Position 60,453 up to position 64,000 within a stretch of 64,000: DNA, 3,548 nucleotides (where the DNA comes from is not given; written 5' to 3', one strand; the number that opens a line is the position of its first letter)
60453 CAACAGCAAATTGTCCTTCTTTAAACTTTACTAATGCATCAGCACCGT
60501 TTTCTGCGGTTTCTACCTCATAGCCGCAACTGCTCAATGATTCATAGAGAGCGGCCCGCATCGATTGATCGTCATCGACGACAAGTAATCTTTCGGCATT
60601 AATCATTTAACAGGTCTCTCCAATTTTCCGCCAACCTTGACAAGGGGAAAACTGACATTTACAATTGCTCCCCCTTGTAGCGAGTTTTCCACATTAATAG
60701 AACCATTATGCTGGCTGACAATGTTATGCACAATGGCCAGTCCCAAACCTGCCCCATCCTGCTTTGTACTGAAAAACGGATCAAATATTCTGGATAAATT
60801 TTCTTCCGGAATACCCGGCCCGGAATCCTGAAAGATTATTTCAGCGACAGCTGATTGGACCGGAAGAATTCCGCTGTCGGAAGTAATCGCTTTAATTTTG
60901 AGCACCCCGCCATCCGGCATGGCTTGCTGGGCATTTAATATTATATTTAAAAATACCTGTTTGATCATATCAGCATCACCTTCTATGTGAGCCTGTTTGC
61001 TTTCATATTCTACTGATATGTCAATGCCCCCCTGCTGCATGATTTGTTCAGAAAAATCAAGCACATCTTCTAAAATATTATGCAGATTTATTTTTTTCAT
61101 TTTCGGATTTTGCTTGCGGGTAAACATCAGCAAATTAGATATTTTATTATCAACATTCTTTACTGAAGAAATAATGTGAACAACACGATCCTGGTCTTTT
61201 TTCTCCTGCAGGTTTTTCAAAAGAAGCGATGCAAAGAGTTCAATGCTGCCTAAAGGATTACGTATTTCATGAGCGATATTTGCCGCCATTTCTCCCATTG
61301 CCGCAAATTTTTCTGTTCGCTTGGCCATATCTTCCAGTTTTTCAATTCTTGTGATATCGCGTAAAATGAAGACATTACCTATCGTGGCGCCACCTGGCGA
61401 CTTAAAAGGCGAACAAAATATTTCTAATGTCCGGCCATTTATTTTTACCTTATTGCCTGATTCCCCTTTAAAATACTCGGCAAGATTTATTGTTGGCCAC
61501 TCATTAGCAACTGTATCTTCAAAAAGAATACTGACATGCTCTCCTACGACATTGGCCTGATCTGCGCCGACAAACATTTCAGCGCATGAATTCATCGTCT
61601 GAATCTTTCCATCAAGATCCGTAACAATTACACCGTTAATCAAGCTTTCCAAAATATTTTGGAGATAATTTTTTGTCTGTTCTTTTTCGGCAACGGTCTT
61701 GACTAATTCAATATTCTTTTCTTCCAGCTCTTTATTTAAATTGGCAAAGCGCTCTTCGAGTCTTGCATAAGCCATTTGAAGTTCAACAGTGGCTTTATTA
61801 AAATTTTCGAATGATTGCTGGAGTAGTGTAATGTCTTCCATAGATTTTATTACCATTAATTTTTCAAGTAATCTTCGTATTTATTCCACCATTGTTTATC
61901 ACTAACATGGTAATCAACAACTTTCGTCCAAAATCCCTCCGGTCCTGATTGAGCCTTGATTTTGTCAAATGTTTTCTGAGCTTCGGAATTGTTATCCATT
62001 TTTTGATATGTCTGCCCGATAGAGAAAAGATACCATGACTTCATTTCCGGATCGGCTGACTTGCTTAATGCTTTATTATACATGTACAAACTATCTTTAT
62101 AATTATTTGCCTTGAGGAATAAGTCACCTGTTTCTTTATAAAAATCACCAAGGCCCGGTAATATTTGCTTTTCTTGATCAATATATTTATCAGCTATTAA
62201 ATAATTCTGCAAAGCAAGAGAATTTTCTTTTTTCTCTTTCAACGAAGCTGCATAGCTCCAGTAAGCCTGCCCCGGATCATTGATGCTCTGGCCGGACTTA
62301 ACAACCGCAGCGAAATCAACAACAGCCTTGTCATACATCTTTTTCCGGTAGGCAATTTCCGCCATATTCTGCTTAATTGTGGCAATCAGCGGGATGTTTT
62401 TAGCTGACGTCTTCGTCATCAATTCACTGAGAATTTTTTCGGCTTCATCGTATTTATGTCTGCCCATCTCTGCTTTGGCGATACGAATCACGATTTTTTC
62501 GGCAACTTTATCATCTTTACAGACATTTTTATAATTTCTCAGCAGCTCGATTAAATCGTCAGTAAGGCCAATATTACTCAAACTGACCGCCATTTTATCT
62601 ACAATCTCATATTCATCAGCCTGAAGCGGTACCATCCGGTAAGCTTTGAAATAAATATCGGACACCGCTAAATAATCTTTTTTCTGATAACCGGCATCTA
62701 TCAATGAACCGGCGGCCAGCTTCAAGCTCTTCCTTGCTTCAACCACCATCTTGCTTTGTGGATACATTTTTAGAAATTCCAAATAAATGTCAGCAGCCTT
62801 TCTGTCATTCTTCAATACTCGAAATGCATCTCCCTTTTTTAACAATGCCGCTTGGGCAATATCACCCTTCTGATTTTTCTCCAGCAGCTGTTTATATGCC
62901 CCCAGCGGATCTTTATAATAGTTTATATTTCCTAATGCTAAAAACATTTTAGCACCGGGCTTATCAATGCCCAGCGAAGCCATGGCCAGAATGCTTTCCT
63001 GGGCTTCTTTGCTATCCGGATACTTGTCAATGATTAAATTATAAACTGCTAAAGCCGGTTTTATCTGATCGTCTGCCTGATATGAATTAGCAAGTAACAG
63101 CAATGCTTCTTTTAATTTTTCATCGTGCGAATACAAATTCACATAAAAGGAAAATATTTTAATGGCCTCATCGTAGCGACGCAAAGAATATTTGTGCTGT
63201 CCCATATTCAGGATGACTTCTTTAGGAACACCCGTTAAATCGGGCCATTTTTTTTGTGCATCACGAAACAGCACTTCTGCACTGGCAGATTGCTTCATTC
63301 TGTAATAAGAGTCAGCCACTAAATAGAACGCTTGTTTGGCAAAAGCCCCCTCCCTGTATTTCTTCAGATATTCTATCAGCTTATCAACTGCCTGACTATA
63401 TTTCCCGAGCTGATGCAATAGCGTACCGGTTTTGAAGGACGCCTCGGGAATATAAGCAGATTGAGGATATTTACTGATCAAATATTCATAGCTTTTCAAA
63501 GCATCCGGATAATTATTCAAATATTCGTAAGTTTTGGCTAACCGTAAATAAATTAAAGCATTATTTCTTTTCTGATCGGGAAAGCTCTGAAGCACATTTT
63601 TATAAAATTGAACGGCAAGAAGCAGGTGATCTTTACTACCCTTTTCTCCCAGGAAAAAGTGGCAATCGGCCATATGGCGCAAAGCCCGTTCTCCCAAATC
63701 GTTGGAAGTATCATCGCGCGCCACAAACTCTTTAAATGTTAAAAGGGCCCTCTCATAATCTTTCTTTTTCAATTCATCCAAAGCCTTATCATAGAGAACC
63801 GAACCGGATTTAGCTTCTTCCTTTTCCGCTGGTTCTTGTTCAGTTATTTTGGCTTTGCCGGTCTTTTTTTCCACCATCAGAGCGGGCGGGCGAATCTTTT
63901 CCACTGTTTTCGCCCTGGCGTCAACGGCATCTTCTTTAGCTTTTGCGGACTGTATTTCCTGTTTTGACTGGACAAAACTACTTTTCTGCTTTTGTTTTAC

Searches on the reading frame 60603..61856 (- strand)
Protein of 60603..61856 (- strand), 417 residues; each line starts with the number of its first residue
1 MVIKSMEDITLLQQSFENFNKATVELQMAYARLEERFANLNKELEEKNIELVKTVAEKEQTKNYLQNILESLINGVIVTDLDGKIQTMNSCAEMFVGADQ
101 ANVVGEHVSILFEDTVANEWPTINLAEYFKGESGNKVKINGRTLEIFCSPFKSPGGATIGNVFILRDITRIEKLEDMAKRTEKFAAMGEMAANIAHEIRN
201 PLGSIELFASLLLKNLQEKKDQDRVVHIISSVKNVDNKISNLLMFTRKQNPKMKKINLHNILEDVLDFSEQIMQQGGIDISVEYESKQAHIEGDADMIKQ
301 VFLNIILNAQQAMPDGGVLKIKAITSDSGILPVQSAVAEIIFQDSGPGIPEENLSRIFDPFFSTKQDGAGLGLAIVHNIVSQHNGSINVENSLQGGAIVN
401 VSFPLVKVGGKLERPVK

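Call 59: search_protein_families(library=pfam, proteins=[window:60603-61856:-], max_evalue=0.00001)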
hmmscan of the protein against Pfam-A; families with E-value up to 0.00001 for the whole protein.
window:60603-61856:- (417 aa): 4 families
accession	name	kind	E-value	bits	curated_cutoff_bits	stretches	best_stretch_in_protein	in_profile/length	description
PF02518.31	HATPase_c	-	1.7e-22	80.4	26.4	1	293-405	1-109/111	Histidine kinase-, DNA gyrase B-, and HSP90-like ATPase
PF00512.31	HisKA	-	2.6e-12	47.1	26.9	1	187-250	2-65/66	His Kinase A (phospho-acceptor) domain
PF00989.32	PAS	-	2.5e-09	37.6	22.6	1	65-168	3-113/113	PAS fold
PF13426.13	PAS_9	-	1.9e-06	28.5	27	1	74-169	2-102/103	PAS domain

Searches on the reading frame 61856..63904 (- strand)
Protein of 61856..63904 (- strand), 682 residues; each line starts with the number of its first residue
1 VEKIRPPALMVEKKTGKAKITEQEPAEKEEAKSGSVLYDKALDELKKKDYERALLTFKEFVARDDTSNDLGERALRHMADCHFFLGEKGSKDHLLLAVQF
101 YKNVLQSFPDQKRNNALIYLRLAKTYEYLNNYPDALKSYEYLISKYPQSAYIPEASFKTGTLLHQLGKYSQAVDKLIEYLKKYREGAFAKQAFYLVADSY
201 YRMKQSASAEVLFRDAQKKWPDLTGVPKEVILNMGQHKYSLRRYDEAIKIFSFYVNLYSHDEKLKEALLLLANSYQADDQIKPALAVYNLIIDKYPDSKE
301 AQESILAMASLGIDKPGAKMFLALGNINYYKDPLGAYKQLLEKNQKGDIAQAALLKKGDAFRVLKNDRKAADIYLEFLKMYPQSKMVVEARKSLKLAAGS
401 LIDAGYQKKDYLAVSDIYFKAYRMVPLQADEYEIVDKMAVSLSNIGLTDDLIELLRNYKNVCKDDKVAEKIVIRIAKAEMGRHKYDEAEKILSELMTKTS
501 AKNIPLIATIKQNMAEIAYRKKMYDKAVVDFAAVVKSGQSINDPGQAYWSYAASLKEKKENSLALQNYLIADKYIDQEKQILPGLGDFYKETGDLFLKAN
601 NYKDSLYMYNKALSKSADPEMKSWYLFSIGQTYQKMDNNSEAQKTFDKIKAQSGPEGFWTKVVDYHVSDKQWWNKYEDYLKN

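Call 59: search_protein_families(library=pfam, proteins=[window:61856-63904:-], max_evalue=0.00001)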
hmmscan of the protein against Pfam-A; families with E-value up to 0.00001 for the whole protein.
window:61856-63904:- (682 aa): 9 families
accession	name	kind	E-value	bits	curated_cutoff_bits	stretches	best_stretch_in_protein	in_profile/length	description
PF13174.12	TPR_6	-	2.5e-26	90.9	26.3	0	266-298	1-33/33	Tetratricopeptide repeat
PF13432.12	TPR_16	-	3.9e-20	72.4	32.7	0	120-181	1-59/65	Tetratricopeptide repeat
PF07719.23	TPR_2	-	1.2e-18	66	27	0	116-148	1-33/34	Tetratricopeptide repeat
PF13428.12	TPR_14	-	8.6e-15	54.2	23.5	0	266-302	2-38/44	Tetratricopeptide repeat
PF13424.12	TPR_12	-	5.4e-14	52.6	30.1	0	232-290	6-70/77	Tetratricopeptide repeat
PF14559.12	TPR_19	-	6.8e-14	52.4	25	0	242-302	5-62/68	Tetratricopeptide repeat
PF00515.34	TPR_1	-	7.6e-13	48.1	27.8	0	116-140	1-25/34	Tetratricopeptide repeat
PF25058.1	ARM_TT21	-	3.8e-07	30.6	27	0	111-174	52-115/155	Tetratricopeptide repeat protein 21 ARM repeat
PF13525.12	YfiO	-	1.5e-06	28.6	25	0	32-162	3-136/203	Outer membrane lipoprotein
